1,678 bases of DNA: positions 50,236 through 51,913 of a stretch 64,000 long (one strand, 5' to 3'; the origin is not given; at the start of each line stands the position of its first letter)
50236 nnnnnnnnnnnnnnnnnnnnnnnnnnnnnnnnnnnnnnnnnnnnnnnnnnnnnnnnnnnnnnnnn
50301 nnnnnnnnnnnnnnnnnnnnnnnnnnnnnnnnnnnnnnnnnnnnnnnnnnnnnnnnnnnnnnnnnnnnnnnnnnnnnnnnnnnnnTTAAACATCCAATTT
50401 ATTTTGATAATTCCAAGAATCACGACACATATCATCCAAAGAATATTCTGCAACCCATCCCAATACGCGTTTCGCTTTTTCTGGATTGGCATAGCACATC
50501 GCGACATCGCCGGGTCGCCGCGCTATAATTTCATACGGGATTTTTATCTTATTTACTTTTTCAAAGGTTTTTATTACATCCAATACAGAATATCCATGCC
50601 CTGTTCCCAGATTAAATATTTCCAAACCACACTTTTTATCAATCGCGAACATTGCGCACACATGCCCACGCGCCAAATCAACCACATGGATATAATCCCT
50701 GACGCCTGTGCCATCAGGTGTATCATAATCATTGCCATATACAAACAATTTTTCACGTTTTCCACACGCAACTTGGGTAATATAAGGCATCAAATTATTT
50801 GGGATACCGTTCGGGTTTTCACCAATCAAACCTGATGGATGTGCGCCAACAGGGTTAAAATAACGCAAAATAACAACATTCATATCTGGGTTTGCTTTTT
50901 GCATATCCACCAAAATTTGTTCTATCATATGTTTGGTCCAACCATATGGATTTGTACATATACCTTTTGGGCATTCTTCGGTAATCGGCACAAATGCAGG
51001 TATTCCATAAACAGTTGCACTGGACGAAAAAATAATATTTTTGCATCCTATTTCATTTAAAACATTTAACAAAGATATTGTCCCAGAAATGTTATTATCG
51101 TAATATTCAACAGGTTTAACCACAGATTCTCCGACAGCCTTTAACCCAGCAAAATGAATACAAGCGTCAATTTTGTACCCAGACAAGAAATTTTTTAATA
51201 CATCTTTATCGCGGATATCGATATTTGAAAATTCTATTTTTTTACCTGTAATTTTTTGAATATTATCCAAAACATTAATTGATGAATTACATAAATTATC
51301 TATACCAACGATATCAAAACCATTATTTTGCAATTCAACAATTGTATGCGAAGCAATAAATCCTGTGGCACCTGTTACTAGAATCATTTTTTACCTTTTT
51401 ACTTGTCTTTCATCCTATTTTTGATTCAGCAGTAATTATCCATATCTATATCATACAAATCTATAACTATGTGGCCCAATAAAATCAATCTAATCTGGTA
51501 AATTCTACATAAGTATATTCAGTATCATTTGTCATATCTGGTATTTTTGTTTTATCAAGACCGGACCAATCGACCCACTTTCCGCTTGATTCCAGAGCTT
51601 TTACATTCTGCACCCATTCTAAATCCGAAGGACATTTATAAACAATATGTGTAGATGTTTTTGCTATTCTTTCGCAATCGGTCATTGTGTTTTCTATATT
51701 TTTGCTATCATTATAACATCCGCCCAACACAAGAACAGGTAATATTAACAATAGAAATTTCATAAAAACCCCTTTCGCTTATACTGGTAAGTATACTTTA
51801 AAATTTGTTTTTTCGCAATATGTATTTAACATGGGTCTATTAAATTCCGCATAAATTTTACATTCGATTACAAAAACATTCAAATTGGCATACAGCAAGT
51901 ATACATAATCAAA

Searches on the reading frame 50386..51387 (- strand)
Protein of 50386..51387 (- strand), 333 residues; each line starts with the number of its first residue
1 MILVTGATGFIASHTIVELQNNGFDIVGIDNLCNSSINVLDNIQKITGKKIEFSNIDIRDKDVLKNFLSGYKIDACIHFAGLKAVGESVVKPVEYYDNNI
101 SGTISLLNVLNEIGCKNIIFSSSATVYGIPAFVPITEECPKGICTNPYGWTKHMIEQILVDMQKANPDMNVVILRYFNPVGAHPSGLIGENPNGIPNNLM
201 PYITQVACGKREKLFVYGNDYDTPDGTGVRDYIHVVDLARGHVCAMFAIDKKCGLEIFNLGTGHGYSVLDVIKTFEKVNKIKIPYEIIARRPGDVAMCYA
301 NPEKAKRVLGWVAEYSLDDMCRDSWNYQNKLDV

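Call 7: search_protein_families(library=pfam, proteins=[window:50386-51387:-], max_evalue=0.001)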
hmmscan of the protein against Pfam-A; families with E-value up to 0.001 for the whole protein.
window:50386-51387:- (333 aa): 7 families
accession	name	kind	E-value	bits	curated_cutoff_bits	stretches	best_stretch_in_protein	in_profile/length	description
PF16363.11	GDP_Man_Dehyd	-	4e-55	188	27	1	3-323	1-331/332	GDP-mannose 4,6 dehydratase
PF01370.27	Epimerase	-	1.5e-52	178.8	20.9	1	2-261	1-240/240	NAD dependent epimerase/dehydratase family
PF02719.21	Polysacc_synt_2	-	6e-15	55.6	20.2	1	2-183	1-175/293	Polysaccharide biosynthesis protein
PF01073.25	3Beta_HSD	-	9.6e-14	51.5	22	1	3-250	1-233/280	3-beta hydroxysteroid dehydrogenase/isomerase family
PF07993.18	NAD_binding_4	-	4.3e-06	26.5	20.1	0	73-181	89-209/258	Male sterility protein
PF04321.23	RmlD_sub_bind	-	5.4e-06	26.1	27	1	2-166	3-140/287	RmlD substrate binding domain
PF00106.31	adh_short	-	0.00024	21.1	26.6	1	2-84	3-89/195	short chain dehydrogenase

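Call 65: search_protein_families(library=ncbifam, proteins=[window:50386-51387:-], max_evalue=0.00001)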
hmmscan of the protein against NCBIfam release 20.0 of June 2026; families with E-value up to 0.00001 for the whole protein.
window:50386-51387:- (333 aa): 18 families
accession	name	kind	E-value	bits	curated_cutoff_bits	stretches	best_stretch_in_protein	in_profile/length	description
NF007956.0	PRK10675.1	subfamily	3.7e-132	440.5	394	1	2-330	3-331/338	UDP-glucose 4-epimerase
TIGR01179.1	galE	equivalog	4.3e-129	430.1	262.3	1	1-330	1-327/332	UDP-glucose 4-epimerase GalE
TIGR04180.1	EDH_00030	hypoth_equivalog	1.5e-32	112.9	475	1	2-316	1-297/297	NAD-dependent 4,6-dehydratase LegB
TIGR02197.1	heptose_epim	equivalog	1.5e-28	99.9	274.6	1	2-280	1-261/316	ADP-glyceromanno-heptose 6-epimerase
TIGR01181.1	dTDP_gluc_dehyt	equivalog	6.1e-25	88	365.1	1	2-324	2-307/321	dTDP-glucose 4,6-dehydratase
TIGR02622.1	CDP_4_6_dhtase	equivalog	3.6e-15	55.9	278.45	1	2-127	7-133/352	CDP-glucose 4,6-dehydratase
NF011728.1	PRK15181.1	equivalog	2.5e-14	53.1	760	1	3-268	19-271/348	Vi polysaccharide biosynthesis UDP-N-acetylglucosaminuronic acid C-4 epimerase TviC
TIGR03466.1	HpnA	hypoth_equivalog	7.2e-14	51.4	367.65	1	2-183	3-174/327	hopanoid-associated sugar epimerase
NF007582.0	PRK10217.1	equivalog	4.6e-13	49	698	1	2-109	4-111/355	dTDP-glucose 4,6-dehydratase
NF007490.0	PRK10084.1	subfamily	5.2e-13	48.7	649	1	2-110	3-111/361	dTDP-glucose 4,6-dehydratase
NF008360.0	PRK11150.1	equivalog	4.4e-11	42.5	452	1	1-274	1-249/310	ADP-glyceromanno-heptose 6-epimerase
NF041015.1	UDPsulfquin_syn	equivalog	4.7e-09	35.7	575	1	2-132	3-153/384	UDP-sulfoquinovose synthase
NF043036.1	ErythonDh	equivalog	5.3e-09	35.7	325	1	2-162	3-163/321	D-erythronate dehydrogenase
NF047922.1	GDPFucSynFcl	equivalog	3.9e-08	33.1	500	0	225-325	202-298/308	GDP-L-fucose synthase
TIGR03589.1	PseB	equivalog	4.3e-08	32.5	407.75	1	2-123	7-125/324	UDP-N-acetylglucosamine 4,6-dehydratase (inverting)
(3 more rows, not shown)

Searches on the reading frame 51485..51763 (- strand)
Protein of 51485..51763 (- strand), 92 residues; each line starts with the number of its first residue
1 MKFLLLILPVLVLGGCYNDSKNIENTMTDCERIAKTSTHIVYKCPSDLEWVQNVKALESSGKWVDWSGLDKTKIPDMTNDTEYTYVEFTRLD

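Call 7: search_protein_families(library=pfam, proteins=[window:51485-51763:-], max_evalue=0.001)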
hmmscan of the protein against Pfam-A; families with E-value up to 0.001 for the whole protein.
window:51485-51763:- (92 aa): 0 families

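Call 65: search_protein_families(library=ncbifam, proteins=[window:51485-51763:-], max_evalue=0.00001)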
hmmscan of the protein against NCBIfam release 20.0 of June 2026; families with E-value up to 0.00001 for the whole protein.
window:51485-51763:- (92 aa): 0 families
